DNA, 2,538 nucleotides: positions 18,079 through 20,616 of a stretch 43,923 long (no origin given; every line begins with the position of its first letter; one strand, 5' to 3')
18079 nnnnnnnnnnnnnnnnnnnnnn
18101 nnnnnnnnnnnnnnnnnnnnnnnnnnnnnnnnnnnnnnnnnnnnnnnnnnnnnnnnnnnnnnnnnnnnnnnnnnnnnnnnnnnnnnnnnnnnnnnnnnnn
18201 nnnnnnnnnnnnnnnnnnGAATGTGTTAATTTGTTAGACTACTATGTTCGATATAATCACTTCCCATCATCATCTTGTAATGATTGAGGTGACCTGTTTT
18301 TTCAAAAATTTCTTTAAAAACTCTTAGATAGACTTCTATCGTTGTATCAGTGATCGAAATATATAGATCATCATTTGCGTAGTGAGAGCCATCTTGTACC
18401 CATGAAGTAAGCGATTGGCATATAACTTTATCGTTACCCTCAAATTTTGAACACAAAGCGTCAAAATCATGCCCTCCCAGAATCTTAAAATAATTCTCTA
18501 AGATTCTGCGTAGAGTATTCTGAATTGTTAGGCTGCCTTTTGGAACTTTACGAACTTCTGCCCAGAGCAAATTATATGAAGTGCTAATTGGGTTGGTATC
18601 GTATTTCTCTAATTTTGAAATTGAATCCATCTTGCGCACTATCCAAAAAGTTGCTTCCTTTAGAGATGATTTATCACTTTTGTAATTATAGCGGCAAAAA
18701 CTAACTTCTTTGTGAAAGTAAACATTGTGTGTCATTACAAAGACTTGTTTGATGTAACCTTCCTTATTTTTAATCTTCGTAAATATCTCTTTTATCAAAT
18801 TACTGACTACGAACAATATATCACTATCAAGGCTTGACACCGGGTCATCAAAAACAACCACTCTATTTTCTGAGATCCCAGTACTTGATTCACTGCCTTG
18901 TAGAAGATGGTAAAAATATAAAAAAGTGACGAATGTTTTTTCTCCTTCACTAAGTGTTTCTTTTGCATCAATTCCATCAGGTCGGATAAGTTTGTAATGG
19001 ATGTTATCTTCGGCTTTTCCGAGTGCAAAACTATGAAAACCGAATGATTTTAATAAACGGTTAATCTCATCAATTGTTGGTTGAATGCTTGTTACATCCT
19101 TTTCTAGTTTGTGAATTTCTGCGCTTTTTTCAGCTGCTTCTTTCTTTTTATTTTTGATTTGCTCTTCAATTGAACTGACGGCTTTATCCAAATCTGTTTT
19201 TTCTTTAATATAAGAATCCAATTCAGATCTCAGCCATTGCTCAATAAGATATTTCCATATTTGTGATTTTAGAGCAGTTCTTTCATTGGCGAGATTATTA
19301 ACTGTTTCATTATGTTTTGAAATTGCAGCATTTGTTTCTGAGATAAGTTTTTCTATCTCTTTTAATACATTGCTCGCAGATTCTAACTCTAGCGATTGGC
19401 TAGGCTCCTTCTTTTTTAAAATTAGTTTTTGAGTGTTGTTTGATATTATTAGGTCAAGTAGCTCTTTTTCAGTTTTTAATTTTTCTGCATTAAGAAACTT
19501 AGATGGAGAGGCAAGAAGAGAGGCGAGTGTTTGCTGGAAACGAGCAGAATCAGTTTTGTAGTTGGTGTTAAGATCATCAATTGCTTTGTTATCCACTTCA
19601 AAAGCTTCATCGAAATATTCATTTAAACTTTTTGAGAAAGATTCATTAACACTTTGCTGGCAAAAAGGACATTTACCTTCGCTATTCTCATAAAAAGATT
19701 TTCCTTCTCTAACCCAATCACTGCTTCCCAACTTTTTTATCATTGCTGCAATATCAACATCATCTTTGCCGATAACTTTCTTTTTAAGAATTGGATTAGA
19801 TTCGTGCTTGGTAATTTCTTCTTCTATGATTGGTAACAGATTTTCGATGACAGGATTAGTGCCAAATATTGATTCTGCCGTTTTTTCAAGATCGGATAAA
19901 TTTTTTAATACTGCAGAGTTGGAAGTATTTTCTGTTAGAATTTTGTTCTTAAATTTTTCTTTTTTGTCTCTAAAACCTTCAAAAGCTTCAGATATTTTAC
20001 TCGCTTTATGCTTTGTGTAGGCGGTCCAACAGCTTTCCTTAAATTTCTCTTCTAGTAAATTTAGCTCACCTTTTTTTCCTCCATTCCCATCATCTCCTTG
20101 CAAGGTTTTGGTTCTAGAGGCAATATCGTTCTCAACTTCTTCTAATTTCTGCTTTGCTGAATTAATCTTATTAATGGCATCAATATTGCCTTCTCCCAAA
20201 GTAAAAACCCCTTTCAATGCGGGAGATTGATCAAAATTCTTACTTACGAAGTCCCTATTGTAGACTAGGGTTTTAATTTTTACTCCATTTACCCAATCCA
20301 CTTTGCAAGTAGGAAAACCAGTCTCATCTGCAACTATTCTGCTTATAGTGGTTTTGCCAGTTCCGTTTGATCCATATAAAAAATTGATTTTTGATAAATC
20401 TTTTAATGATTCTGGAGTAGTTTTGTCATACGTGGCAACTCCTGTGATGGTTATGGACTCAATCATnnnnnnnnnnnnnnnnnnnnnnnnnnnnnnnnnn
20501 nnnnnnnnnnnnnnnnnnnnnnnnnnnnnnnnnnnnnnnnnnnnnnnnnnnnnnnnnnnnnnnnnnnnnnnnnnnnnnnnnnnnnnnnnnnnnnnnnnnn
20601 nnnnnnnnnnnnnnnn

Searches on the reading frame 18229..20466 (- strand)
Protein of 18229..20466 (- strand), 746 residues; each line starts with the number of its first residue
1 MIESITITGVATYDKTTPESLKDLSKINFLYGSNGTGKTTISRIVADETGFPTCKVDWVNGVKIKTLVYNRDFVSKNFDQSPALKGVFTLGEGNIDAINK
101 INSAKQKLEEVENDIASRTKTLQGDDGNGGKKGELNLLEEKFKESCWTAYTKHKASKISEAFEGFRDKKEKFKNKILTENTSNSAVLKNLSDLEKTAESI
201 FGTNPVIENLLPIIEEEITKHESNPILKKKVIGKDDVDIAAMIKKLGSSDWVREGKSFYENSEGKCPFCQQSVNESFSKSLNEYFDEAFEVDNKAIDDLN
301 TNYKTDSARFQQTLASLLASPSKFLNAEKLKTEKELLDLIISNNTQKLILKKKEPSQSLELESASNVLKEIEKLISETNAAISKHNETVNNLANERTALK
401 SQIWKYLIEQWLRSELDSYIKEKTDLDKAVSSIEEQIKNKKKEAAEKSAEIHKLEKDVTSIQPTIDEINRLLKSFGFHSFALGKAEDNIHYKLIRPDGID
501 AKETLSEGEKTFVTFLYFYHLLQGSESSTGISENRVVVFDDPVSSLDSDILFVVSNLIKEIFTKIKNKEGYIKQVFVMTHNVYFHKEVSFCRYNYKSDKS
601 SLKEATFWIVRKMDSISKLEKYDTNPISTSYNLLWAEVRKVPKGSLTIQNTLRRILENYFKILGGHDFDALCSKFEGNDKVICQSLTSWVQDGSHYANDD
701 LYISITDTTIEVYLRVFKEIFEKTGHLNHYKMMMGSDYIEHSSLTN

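Call 4: search_protein_families(library=pfam, proteins=[window:18229-20466:-], max_evalue=0.01)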
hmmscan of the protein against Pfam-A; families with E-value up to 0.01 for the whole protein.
window:18229-20466:- (746 aa): 5 families
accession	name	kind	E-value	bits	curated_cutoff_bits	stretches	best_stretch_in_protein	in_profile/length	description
PF13166.12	AAA_13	-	2.1e-183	612.3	36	1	10-722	2-713/713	AAA domain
PF13304.12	AAA_21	-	1e-05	26.2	27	1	321-583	83-301/304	AAA domain, putative AbiEii toxin, Type IV TA system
PF00004.35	AAA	-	0.00018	22.4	21.2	1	30-79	3-51/131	ATPase family associated with various cellular activities (AAA)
PF13238.12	AAA_18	-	0.0031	18.4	29.4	0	30-90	3-45/128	AAA domain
PF08614.16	ATG16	-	0.0075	16.9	33.7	1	411-465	85-139/200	Autophagy protein 16 (ATG16)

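Call 5: search_protein_families(library=padloc, proteins=[window:18229-20466:-], max_evalue=0.001)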
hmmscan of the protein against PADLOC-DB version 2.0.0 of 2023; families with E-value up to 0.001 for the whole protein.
window:18229-20466:- (746 aa): 15 families
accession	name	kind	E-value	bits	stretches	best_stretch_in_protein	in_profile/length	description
PDLC04890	PDC-S06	-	1e-278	924.9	1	1-739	1-727/732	-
PDLC04886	PDC-S06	-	1.3e-159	531.4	1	1-735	1-723/727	-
PDLC04897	PDC-S06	-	9e-66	220.9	1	1-734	1-723/727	-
PDLC04887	PDC-S06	-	6.8e-59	198.2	2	63-696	90-742/790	-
PDLC04894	PDC-S06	-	6.4e-56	188.3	1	16-734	19-735/740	-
PDLC04896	PDC-S06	-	3.8e-44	149.4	1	2-700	5-693/732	-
PDLC04898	PDC-S06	-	1e-24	84.9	1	68-710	111-725/752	-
PDLC03859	LmuB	-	3.3e-19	67.5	1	91-597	185-599/611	-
PDLC02360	PrrC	-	6.1e-12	43.3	1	468-723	107-343/372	PrrC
PDLC04895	PDC-S06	-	3.5e-11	40.3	1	241-645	259-687/784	-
PDLC04891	PDC-S06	-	5.4e-11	39.6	1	254-588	370-692/858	-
PDLC03865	LmuB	-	1.7e-06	24.5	0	99-471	395-762/1007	-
PDLC02980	AriA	-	6.2e-06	24.4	1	321-583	83-301/304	-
PDLC04892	PDC-S06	-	7.3e-06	22.5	1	187-584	285-677/843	-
PDLC00581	JetC3|JetC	-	4.2e-05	19.6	1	99-464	761-1112/1473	DUF3584 domain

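Call 9: search_protein_families(library=ncbifam, proteins=[window:18229-20466:-], max_evalue=0.001)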
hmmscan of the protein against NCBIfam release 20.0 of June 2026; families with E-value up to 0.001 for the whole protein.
window:18229-20466:- (746 aa): 3 families
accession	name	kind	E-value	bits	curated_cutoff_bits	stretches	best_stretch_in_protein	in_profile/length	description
TIGR00611.2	recf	equivalog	2.7e-05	23.5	172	0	20-41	16-37/339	DNA replication/repair protein RecF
NF045487.1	ASRP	equivalog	4e-05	22.4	300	1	99-302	142-339/593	archaea-specific SMC-related protein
NF041035.1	Rad50_Halo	equivalog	4.7e-05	21.9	1000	1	104-402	300-587/883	DNA double-strand break repair ATPase Rad50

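Call 38: find_related_loci(query=window:18229-20466:-, collection=viral_contigs, flank=10000)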
Query window:18229-20466:- (746 aa) in viral_contigs; peptide patterns used: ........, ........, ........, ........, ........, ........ (x = any residue, [..] = any of these).
7 stretches matched a pattern, but none encodes a relative of the query by tblastn (E <= 1e-3).

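Call 39: search_dna_similar(query=window:18229-20466:-, collection=plasmids, mode=protein, max_rows=30)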
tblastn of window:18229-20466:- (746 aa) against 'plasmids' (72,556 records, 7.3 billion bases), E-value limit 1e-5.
Records with a match: 295; places in all: 300; records where one place covers at least 80% of the query: 73.
Best place of each record, by identity: <60% 295.
By first word of the organism name: Acinetobacter 68; Enterobacter 43; Klebsiella 41; Citrobacter 27; Pseudomonas 25; Salmonella 13; Bradyrhizobium 8; Yersinia 7; Escherichia 7; Xanthomonas 6; and 28 more.
By predicted mobility (MOB-suite, as given by PLSDB): conjugative 158; mobilizable 82; non-mobilizable 55.
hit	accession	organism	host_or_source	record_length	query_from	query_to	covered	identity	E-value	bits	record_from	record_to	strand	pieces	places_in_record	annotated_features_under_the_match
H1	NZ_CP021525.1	Acetobacter ascendens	cell culture,food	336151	1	745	100%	47.0%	0e+0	626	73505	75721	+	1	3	AAA family ATPase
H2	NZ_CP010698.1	Phaeobacter inhibens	cell culture,cleaning system aquaculture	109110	1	739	99%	44.5%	9e-167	540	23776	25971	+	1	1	AAA family ATPase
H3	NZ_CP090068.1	Acinetobacter sp. SH20PTE14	pig manure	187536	1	736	99%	44.5%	3e-173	559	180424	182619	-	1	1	AAA family ATPase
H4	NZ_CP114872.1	Caulobacter sp. NIBR2454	Paralichthys olivaceus,cell ...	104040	1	746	100%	43.8%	1e-176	568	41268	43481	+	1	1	AAA family ATPase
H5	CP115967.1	Erythrobacteraceae bacterium WH01K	-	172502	1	734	98%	42.0%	1e-168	545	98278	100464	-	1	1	AAA family ATPase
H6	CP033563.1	Acinetobacter nosocomialis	Homo sapiens,Bacterial culture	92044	1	736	90%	45.2%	9e-97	575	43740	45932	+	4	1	none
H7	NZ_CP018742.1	Bacillus cereus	Salad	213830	1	746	100%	38.0%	4e-142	469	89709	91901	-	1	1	AAA family ATPase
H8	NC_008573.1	Shewanella sp. ANA-3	-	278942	1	737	99%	37.9%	9e-132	439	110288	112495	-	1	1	AAA family ATPase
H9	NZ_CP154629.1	Acetoanaerobium noterae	cell culture,Sludge of a digestion ...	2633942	1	734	98%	35.2%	1e-118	400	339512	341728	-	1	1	none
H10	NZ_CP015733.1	Arthrobacter sp. U41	Purified bacterial strains from deep ...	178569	1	735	99%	32.6%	6e-59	367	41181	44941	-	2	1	AAA family ATPase (x2) | DDE-type integrase/transposase/recombinase | hypothetical protein (x2)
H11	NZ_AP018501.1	Lactococcus cremoris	-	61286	1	734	98%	28.8%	2e-57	220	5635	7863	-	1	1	AAA family ATPase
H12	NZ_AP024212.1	Lactococcus cremoris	-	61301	1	734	98%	28.8%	2e-57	220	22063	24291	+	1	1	AAA family ATPase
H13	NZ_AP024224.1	Lactococcus cremoris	-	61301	1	734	98%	28.8%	2e-57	220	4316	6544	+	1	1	AAA family ATPase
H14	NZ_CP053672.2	Lactococcus lactis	farm kitchen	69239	1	734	98%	28.4%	3e-56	216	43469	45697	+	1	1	AAA family ATPase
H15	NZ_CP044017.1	Rhizosphaericola mali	whole organism,rhizosphere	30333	1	735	99%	27.6%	6e-61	230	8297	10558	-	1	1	AAA family ATPase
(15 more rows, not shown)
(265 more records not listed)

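Call 40: get_annotated_region(hit=H1, flank=7000)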
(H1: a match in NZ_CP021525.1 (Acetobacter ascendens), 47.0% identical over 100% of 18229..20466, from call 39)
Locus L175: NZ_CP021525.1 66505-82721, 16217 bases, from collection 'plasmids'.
description: Acetobacter ascendens strain SRCM101447 plasmid pAP1447-1
organism: Acetobacter ascendens (NCBI taxid 481146)
taxonomy: Bacteria; Pseudomonadota; Alphaproteobacteria; Rhodospirillales; Acetobacteraceae; Acetobacter; Acetobacter ascendens
host: -; source: cell culture,food; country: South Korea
typing (MOB-suite, as given by PLSDB): conjugative; replicon rep_cluster_1288; relaxase MOBF,MOBP; mating-pair formation MPF_I
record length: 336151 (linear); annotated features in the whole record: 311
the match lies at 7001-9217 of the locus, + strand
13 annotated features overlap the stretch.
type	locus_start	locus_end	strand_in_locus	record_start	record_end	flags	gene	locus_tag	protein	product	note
CDS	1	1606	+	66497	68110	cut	-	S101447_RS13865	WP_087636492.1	class I SAM-dependent DNA methyltransferase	-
CDS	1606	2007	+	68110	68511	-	-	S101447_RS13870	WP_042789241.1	nucleotidyltransferase substrate binding protein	-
CDS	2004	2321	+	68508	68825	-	-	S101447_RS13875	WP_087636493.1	nucleotidyltransferase domain-containing protein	-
CDS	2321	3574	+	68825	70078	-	-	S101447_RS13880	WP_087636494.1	restriction endonuclease subunit S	GO:0006304 - DNA modification [Evidence IEA]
CDS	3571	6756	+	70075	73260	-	-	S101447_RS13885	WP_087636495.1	type I restriction endonuclease subunit R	-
CDS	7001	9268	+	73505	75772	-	-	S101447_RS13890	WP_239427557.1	AAA family ATPase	-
CDS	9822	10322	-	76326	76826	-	-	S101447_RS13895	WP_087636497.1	MucR family transcriptional regulator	-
CDS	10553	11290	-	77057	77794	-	-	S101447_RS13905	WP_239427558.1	DNA/RNA non-specific endonuclease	-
CDS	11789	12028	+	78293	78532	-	-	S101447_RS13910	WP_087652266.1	hypothetical protein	-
CDS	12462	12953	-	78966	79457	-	-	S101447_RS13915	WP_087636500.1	type II toxin-antitoxin system YhaV family toxin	-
CDS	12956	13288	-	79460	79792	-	-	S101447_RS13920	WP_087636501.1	type II toxin-antitoxin system PrlF family antitoxin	GO:0001558 - regulation of cell growth [Evidence IEA]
CDS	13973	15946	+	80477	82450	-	-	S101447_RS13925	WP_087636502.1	acyltransferase family protein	-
CDS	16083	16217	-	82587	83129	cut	-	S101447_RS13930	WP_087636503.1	contact-dependent growth inhibition system immunity protein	-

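Call 41: get_annotated_region(hit=H2, flank=7000)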
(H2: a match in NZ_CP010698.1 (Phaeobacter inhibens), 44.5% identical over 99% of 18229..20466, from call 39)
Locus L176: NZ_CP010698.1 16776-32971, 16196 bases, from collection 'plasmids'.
description: Phaeobacter inhibens strain P24 plasmid pP24_b, complete sequence
organism: Phaeobacter inhibens (NCBI taxid 221822)
taxonomy: Bacteria; Pseudomonadota; Alphaproteobacteria; Rhodobacterales; Roseobacteraceae; Phaeobacter; Phaeobacter inhibens
host: -; source: cell culture,cleaning system aquaculture; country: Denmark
typing (MOB-suite, as given by PLSDB): mobilizable; replicon rep_cluster_392,rep_cluster_517; relaxase MOBP
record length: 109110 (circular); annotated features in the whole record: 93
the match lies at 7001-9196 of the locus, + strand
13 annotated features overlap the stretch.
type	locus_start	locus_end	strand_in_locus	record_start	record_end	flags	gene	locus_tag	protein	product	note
CDS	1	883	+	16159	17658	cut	istA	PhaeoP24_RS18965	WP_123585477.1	IS21 family transposase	-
CDS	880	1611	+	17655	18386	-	istB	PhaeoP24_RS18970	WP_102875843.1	IS21-like element helper ATPase IstB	-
CDS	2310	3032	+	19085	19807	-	-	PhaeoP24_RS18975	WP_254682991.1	helix-turn-helix domain-containing protein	-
CDS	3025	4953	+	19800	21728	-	-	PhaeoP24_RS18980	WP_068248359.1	relaxase/mobilization nuclease domain-containing protein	-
CDS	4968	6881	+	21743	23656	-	-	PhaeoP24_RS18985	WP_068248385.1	type IV secretory system conjugative DNA transfer family protein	-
CDS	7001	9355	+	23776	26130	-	-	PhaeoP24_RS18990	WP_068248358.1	AAA family ATPase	-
CDS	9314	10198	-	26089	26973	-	-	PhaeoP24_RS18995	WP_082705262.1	hypothetical protein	-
CDS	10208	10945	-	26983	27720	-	-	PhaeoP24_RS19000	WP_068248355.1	PaeR7I family type II restriction endonuclease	GO:0009307 - DNA restriction-modification system [Evidence IEA]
CDS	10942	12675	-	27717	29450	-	-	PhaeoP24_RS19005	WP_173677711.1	Eco57I restriction-modification methylase domain-containing protein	GO:0006304 - DNA modification [Evidence IEA]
CDS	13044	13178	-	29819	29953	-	-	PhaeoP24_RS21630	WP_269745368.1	hypothetical protein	-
CDS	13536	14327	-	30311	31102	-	-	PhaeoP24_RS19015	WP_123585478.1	WYL domain-containing protein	-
CDS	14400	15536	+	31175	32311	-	-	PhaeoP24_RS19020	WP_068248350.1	exonuclease SbcCD subunit D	-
CDS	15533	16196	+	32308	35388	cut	-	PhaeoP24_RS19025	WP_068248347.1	SMC family ATPase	-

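Call 42: get_annotated_region(hit=H3, flank=7000)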
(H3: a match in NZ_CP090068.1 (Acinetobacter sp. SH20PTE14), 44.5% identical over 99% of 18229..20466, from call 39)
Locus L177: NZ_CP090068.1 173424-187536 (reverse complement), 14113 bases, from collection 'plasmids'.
description: Acinetobacter sp. SH20PTE14 plasmid pYUSHP14-1, complete sequence
organism: Acinetobacter sp. SH20PTE14 (NCBI taxid 2905879)
taxonomy: Bacteria; Pseudomonadota; Gammaproteobacteria; Moraxellales; Moraxellaceae; Acinetobacter; Acinetobacter sp. SH20PTE14
host: -; source: pig manure; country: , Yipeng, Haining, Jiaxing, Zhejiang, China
typing (MOB-suite, as given by PLSDB): non-mobilizable
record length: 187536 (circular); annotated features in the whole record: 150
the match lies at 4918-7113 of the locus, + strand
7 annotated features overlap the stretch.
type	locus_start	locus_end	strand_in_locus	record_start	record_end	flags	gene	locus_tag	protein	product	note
CDS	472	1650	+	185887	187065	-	-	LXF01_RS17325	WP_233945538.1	replication initiation protein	GO:0006270 - DNA replication initiation [Evidence IEA]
CDS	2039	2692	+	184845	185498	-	-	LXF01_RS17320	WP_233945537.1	IS30 family transposase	-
CDS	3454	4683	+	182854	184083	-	-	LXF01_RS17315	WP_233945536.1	tyrosine-type recombinase/integrase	GO:0015074 - DNA integration [Evidence IEA]; GO:0006310 - DNA recombination [Evidence IEA]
CDS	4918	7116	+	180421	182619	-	-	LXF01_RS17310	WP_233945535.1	AAA family ATPase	-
CDS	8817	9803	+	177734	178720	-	-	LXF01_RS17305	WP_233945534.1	hypothetical protein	-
CDS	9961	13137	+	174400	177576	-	-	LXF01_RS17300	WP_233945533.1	type ISP restriction/modification enzyme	-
CDS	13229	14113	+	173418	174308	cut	-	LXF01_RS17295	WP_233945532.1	hypothetical protein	-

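Call 43: get_annotated_region(hit=H4, flank=7000)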
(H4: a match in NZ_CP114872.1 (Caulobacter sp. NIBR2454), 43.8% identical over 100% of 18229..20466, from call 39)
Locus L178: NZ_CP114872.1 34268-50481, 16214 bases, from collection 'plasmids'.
description: Caulobacter sp. NIBR2454 plasmid pNIBR24541, complete sequence
organism: Caulobacter sp. NIBR2454 (NCBI taxid 3015996)
taxonomy: Bacteria; Pseudomonadota; Alphaproteobacteria; Caulobacterales; Caulobacteraceae; Caulobacter; Caulobacter sp. NIBR2454
host: -; source: Paralichthys olivaceus,cell culture,stomach; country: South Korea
typing (MOB-suite, as given by PLSDB): non-mobilizable; mating-pair formation MPF_T
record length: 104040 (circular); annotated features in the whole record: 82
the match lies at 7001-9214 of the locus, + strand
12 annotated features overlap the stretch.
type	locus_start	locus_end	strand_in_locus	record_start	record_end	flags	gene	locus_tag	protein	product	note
CDS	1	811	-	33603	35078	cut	-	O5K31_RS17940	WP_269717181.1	hypothetical protein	-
CDS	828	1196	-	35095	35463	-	-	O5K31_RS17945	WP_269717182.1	WGR domain-containing protein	-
CDS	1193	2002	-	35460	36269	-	-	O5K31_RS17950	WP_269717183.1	WYL domain-containing protein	-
CDS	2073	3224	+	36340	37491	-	-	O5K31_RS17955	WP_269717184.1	exonuclease SbcCD subunit D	-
CDS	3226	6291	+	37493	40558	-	-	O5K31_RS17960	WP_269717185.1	SMC family ATPase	-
CDS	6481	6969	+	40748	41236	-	-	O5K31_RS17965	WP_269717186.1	hypothetical protein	-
CDS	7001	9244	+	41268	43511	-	-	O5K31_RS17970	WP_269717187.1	AAA family ATPase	-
CDS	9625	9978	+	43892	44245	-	-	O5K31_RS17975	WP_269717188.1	hypothetical protein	-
CDS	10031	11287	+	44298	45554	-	-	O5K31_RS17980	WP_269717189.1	TolC family protein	GO:0055085 - transmembrane transport [Evidence IEA]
CDS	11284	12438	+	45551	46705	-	-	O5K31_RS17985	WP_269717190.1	efflux RND transporter periplasmic adaptor subunit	GO:0006810 - transport [Evidence IEA]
CDS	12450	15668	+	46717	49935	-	-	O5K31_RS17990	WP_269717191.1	CusA/CzcA family heavy metal efflux RND transporter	-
CDS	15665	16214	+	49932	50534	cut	-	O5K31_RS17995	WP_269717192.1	cation transporter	GO:0006812 - monoatomic cation transport [Evidence IEA]; GO:0055085 - transmembrane transport [Evidence IEA]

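Call 62: search_solved_structures(query=window:18229-20466:-, max_evalue=0.01)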
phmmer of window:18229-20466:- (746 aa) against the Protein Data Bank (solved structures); distinct sequences matched with E-value up to 0.01: 0.

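Call 70: get_annotated_region(hit=H5, flank=6000)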
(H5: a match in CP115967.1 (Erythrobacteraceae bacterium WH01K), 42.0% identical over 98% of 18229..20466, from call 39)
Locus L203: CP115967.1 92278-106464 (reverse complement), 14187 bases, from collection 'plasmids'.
description: Erythrobacteraceae bacterium WH01K plasmid pWH01K, complete sequence
organism: Erythrobacteraceae bacterium WH01K (NCBI taxid 3019912)
taxonomy: Bacteria; Pseudomonadota; Alphaproteobacteria; Sphingomonadales; Erythrobacteraceae; ; Erythrobacteraceae bacterium WH01K
host: -; source: -; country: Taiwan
typing (MOB-suite, as given by PLSDB): mobilizable; relaxase MOBF
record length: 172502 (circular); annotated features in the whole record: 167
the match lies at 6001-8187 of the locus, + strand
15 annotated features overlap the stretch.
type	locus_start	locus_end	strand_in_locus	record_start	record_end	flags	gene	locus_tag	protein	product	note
CDS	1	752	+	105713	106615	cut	-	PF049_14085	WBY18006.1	hypothetical protein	-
CDS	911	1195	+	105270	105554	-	-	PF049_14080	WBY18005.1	hypothetical protein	-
CDS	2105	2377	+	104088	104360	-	-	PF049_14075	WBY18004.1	hypothetical protein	-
CDS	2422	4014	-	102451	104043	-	-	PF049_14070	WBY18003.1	hypothetical protein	-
CDS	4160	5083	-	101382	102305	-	-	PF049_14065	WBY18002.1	nucleotide-binding protein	-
CDS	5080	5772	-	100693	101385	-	-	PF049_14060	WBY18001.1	adenylate/guanylate cyclase domain-containing protein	-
CDS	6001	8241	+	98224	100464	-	-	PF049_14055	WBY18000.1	AAA family ATPase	-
CDS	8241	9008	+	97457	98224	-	-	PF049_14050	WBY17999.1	DCL family protein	-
CDS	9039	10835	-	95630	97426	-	-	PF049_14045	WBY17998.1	recombinase family protein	-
CDS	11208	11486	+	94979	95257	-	-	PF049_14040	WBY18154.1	excalibur calcium-binding domain-containing protein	-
CDS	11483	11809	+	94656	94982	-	-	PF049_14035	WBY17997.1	thermonuclease family protein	-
CDS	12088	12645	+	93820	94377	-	-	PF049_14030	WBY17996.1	hypothetical protein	-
CDS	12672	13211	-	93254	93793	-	-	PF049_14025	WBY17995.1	hypothetical protein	-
CDS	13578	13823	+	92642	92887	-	-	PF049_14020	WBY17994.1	hypothetical protein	-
CDS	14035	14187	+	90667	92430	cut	-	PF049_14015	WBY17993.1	Mu transposase C-terminal domain-containing protein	-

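Call 71: get_annotated_region(hit=H7, flank=6000)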
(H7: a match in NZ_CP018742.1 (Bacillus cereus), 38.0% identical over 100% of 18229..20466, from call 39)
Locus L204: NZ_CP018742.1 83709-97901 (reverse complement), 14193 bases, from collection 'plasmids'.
description: Bacillus cereus strain FORC_047 plasmid pFORC47_2, complete sequence
organism: Bacillus cereus (NCBI taxid 1396)
taxonomy: Bacteria; Bacillota; Bacilli; Bacillales; Bacillaceae; Bacillus; Bacillus cereus
host: -; source: Salad; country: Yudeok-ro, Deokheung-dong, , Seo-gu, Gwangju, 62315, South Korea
typing (MOB-suite, as given by PLSDB): conjugative; replicon rep_cluster_166; relaxase MOBP; mating-pair formation MPF_T
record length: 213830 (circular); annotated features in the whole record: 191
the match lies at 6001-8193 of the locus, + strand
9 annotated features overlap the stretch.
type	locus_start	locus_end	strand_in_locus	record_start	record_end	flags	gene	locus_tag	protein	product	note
CDS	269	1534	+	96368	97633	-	-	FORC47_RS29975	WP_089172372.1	Y-family DNA polymerase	-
CDS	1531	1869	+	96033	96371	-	-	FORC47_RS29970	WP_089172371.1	YolD-like family protein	-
CDS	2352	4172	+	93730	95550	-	-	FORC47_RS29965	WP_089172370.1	hypothetical protein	-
CDS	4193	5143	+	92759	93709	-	-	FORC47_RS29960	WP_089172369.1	hypothetical protein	-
CDS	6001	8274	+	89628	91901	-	-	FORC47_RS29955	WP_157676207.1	AAA family ATPase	-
CDS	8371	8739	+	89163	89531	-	-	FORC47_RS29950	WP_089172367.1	hypothetical protein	-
CDS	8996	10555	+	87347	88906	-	-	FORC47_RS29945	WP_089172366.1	AAA family ATPase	-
CDS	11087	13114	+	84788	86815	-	-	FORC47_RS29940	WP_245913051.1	hypothetical protein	-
CDS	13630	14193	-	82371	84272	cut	-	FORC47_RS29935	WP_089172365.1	hypothetical protein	-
